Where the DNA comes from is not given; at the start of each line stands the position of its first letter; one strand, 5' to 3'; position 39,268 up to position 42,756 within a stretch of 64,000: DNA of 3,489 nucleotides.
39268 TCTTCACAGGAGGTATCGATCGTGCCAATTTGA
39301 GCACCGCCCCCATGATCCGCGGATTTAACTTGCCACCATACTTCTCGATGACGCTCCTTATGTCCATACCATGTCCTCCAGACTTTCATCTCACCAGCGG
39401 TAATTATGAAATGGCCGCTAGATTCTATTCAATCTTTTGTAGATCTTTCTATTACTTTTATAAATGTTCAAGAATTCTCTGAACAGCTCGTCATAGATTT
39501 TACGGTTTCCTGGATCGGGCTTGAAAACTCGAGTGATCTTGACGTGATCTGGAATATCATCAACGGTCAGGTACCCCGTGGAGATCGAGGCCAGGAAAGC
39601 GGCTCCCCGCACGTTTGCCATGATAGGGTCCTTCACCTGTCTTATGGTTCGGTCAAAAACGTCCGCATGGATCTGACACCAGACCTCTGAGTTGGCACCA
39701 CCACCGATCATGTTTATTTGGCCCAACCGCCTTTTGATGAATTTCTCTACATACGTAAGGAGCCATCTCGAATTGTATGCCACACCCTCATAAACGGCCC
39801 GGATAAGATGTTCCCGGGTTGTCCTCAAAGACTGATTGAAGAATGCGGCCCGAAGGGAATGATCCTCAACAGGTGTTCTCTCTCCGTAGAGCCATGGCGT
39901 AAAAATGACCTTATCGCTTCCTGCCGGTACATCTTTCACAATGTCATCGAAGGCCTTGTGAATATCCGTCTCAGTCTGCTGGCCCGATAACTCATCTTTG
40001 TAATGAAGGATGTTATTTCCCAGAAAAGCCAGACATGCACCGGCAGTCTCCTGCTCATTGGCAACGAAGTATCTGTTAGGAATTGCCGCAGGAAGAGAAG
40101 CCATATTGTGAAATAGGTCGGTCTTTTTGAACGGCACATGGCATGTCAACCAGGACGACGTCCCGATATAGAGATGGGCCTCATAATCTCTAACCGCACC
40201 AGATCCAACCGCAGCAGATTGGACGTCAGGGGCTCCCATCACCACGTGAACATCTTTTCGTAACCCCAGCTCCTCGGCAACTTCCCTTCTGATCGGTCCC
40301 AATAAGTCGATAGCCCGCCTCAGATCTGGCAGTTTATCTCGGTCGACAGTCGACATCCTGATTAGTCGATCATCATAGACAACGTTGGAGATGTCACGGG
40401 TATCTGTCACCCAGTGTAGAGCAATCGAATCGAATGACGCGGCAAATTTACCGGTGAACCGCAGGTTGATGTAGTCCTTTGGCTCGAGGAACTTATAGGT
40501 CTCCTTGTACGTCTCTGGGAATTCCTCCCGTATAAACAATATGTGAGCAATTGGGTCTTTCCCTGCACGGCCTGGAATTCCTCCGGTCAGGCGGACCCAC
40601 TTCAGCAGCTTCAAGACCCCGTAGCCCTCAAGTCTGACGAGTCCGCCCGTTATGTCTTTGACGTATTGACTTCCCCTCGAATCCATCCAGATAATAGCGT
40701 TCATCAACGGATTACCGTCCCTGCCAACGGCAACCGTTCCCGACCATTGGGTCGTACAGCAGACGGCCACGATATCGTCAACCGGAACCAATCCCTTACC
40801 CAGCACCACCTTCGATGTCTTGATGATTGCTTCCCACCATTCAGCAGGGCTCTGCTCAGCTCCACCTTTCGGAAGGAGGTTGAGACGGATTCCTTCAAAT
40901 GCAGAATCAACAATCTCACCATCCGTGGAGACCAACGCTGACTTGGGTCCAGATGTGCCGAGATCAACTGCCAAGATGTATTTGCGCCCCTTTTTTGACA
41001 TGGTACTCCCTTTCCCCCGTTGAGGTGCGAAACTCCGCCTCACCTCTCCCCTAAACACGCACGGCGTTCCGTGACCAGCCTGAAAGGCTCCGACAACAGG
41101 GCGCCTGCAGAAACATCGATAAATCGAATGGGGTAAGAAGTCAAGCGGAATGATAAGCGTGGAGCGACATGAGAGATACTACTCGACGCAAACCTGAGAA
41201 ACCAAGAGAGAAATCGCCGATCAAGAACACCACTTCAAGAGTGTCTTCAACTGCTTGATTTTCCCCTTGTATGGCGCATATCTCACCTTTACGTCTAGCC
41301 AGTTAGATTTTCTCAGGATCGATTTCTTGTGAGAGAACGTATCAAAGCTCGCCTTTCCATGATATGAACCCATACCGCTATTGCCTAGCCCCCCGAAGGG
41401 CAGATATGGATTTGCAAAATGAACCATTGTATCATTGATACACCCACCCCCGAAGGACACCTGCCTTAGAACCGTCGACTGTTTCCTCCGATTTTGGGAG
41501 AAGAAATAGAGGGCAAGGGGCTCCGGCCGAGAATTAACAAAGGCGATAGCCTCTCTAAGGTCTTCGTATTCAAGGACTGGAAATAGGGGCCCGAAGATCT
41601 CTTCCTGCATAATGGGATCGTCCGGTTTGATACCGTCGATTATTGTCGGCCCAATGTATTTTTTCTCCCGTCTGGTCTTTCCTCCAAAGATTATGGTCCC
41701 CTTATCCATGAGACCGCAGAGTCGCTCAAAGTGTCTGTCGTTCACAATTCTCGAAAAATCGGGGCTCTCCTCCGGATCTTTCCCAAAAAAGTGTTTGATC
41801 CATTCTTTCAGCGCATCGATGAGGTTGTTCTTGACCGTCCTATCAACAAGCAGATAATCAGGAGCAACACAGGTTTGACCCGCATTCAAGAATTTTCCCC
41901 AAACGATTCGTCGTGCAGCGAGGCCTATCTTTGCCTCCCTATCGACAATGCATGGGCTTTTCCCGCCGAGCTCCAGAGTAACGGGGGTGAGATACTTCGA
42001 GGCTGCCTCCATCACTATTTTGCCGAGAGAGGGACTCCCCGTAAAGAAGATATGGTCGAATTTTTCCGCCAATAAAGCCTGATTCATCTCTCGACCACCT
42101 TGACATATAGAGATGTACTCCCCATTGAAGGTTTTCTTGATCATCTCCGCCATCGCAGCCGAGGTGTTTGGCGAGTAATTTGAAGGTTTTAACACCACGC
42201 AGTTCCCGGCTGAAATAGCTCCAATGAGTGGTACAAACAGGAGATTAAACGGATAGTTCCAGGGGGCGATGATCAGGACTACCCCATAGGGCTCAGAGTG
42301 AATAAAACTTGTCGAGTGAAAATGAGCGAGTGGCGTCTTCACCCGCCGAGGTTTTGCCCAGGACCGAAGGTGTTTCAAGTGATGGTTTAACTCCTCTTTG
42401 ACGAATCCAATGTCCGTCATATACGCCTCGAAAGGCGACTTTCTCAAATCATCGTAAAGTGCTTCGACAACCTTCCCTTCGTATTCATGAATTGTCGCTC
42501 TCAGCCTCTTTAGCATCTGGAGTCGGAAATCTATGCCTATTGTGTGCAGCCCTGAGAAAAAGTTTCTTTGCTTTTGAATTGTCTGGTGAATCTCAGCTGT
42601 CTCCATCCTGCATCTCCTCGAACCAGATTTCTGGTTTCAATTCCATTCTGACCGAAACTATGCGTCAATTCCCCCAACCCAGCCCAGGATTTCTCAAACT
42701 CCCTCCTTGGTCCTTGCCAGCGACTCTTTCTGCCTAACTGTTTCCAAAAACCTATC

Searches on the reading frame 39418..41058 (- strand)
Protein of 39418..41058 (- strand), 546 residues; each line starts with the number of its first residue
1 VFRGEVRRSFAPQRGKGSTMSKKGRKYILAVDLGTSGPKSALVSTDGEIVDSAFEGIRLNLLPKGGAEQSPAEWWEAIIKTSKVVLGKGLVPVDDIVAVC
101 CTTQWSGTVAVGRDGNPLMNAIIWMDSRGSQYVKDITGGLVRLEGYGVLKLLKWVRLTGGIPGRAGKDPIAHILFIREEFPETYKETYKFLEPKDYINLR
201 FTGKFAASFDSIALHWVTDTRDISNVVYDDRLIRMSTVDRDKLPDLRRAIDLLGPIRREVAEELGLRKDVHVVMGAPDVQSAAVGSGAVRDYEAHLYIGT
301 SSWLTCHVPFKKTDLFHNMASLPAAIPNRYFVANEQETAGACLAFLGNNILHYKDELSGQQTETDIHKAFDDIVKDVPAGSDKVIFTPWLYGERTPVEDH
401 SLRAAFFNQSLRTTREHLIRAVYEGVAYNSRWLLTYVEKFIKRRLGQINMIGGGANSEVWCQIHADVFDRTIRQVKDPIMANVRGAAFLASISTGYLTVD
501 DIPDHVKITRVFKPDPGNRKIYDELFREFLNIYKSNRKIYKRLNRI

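Call 30: search_protein_families(library=pfam, proteins=[window:39418-41058:-], max_evalue=0.0001)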
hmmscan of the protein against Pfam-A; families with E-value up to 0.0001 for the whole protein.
window:39418-41058:- (546 aa): 2 families
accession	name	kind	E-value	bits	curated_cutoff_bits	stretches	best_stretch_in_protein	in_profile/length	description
PF00370.27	FGGY_N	-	5.2e-35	121.6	28.8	1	27-285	1-245/245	FGGY family of carbohydrate kinases, N-terminal domain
PF02782.22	FGGY_C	-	2.8e-23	83.2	27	1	298-492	5-196/198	FGGY family of carbohydrate kinases, C-terminal domain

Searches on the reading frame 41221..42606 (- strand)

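Call 30: search_protein_families(library=pfam, proteins=[window:41221-42606:-], max_evalue=0.0001)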
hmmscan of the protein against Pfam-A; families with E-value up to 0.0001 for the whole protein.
window:41221-42606:- (461 aa): 2 families
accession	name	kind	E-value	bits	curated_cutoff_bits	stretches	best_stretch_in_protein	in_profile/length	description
PF00171.27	Aldedh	-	6.5e-87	292.4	23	1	3-430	28-461/461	Aldehyde dehydrogenase family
PF05893.19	LuxC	-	1.5e-05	24.6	21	1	97-269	81-258/401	Acyl-CoA reductase (LuxC)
